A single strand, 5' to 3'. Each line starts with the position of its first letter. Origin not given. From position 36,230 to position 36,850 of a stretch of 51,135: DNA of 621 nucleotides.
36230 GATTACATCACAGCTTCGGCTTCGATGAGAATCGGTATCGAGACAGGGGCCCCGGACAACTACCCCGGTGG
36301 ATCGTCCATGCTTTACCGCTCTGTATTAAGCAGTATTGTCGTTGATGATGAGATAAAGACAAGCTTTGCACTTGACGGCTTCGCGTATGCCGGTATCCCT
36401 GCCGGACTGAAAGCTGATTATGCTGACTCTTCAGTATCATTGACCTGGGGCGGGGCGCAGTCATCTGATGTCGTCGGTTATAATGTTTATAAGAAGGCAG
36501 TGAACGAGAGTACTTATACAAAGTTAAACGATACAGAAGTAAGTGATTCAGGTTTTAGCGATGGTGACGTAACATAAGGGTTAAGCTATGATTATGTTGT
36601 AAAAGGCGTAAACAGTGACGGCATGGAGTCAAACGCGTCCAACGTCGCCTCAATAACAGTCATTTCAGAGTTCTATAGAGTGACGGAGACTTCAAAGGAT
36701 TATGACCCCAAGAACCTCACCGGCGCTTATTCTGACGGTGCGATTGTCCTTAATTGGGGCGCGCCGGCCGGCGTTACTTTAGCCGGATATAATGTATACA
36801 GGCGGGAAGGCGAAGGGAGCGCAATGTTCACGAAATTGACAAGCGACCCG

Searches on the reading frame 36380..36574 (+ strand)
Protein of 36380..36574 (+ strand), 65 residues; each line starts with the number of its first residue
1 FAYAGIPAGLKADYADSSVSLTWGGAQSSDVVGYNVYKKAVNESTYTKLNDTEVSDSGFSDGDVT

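Call 82: search_protein_families(library=pfam, proteins=[window:36380-36574:+], max_evalue=10)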
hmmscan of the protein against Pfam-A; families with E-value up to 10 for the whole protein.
seq(65 aa): 0 families

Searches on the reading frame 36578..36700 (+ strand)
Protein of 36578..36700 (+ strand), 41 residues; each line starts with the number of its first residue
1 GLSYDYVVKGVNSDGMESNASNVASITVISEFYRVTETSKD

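Call 82: search_protein_families(library=pfam, proteins=[window:36578-36700:+], max_evalue=10)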
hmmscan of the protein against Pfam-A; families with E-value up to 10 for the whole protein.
seq(41 aa): 1 family
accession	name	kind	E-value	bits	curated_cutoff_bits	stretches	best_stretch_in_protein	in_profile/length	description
PF11822.15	BTB_SANBR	-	0.15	12.8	26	1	4-39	58-93/97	SANT and BTB domain regulator of CSR, BTB domain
